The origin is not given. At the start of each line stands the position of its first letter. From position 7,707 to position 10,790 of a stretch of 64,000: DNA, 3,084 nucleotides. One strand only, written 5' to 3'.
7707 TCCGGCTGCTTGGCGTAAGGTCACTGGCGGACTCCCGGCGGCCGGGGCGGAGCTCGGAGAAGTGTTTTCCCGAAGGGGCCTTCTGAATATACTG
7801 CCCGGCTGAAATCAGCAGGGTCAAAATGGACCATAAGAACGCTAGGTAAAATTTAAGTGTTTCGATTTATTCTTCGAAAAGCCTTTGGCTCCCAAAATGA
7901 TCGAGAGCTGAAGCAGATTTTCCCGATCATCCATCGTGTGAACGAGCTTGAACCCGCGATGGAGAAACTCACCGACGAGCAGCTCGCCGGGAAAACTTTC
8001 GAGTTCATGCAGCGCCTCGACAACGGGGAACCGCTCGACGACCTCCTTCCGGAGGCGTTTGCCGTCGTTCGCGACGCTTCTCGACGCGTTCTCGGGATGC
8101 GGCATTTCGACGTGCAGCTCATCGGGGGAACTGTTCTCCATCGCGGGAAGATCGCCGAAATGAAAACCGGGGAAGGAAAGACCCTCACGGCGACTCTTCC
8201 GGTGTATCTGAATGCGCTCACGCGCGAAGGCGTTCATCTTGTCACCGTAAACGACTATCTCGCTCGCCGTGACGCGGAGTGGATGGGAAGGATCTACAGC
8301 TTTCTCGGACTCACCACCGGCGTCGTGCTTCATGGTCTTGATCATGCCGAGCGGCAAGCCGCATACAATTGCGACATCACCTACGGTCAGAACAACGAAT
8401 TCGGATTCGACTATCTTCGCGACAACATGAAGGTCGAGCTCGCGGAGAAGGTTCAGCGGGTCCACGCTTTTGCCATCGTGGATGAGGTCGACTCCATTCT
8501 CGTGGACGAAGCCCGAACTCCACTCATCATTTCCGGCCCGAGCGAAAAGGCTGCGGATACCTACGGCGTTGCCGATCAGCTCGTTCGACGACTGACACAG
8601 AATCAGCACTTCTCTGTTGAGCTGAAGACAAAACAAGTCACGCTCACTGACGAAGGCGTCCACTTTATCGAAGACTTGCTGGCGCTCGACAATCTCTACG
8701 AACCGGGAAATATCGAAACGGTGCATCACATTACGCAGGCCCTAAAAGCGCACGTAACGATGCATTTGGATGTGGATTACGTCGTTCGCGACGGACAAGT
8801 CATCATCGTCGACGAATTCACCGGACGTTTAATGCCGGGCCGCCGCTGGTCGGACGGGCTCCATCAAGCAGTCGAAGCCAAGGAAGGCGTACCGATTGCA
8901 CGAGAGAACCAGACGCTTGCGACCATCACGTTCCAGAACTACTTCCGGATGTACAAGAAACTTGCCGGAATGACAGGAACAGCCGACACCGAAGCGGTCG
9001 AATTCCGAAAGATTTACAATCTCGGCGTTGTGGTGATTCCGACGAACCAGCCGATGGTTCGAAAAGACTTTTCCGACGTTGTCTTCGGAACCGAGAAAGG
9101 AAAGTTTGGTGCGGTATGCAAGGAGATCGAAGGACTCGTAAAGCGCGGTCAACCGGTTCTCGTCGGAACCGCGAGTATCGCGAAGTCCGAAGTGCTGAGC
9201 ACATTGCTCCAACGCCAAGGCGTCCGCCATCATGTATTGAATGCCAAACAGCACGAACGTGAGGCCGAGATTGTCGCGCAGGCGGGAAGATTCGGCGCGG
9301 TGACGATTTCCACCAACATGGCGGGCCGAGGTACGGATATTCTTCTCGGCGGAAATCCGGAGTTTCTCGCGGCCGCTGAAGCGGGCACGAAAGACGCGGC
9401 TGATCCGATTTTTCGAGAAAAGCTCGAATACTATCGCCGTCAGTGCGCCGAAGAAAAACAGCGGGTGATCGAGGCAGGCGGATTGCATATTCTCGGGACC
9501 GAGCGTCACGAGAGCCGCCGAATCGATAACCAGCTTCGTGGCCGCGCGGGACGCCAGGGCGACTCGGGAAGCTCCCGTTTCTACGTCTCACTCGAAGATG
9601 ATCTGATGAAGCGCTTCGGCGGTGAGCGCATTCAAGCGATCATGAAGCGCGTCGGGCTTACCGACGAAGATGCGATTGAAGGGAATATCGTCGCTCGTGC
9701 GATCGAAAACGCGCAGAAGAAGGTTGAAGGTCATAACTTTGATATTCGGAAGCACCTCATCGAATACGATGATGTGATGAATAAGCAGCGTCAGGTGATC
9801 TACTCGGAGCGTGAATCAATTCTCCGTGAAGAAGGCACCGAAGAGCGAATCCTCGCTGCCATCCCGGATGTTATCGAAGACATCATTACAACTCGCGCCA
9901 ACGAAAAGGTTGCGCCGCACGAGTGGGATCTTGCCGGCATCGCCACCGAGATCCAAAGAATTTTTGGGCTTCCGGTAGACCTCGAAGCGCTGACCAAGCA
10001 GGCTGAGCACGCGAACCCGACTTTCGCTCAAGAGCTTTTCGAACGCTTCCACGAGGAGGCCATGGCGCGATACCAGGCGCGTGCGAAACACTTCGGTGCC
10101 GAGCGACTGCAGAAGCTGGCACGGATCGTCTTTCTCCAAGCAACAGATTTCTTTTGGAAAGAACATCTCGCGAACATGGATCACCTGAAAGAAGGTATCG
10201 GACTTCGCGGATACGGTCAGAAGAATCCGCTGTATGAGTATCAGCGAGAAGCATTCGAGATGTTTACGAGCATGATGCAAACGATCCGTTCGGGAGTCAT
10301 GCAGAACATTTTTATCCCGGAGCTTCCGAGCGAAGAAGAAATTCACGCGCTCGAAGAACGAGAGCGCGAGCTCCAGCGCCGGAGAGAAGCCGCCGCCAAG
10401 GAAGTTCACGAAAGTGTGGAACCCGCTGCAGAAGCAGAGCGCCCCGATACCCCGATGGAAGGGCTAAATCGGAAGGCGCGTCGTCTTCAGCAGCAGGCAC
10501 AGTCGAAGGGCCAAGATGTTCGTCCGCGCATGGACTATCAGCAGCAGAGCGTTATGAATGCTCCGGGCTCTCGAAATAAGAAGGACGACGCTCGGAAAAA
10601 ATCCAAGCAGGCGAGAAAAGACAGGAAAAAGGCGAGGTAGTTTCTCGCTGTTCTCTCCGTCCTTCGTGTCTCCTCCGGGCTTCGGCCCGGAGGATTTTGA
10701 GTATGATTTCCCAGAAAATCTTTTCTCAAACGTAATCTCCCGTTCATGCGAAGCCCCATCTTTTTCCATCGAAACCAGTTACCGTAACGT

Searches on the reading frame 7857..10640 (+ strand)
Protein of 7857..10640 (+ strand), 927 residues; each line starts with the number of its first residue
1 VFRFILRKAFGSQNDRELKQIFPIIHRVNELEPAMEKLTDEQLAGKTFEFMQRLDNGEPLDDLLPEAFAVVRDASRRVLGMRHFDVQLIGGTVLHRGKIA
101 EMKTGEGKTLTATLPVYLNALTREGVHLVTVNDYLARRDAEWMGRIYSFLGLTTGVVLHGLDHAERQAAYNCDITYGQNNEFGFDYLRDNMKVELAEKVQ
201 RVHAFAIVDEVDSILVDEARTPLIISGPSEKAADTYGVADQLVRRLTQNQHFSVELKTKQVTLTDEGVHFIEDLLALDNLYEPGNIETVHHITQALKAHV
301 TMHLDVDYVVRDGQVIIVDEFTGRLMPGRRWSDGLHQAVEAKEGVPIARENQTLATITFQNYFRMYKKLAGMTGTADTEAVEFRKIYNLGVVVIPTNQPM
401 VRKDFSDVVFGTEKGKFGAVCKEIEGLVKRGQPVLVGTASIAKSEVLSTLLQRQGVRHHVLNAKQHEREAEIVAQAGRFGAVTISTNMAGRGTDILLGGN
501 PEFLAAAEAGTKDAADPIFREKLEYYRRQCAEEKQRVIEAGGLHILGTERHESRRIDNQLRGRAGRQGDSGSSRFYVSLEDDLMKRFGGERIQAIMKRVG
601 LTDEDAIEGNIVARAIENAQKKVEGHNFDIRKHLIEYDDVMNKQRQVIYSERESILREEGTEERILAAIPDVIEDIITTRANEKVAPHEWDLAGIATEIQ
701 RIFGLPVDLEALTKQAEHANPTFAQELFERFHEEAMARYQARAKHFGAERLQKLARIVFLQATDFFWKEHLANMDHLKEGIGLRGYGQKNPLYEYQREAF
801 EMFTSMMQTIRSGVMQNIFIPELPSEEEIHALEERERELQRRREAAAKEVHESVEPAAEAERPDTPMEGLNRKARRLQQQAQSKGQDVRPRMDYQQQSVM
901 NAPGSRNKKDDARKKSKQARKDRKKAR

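Call 77: search_protein_families(library=pfam, proteins=[window:7857-10640:+], max_evalue=0.0001)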
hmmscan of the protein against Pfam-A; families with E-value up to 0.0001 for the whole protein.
window:7857-10640:+ (927 aa): 5 families
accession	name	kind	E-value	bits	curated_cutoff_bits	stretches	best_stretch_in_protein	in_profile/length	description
PF07517.20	SecA_DEAD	-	3.9e-131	437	24.6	1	7-384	2-290/290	SecA DEAD-like domain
PF21090.3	P-loop_SecA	-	8.5e-91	303.6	27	1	399-603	1-204/205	SecA P-loop domain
PF07516.18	SecA_SW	-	6e-67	226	26.7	1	606-819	1-197/200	SecA Wing and Scaffold domain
PF01043.26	SecA_PP_bind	-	6.7e-43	146.2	23.5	1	233-340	3-110/110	SecA preprotein cross-linking domain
PF00270.35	DEAD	-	7.7e-05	22.9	26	0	99-218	18-133/167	DEAD/DEAH box helicase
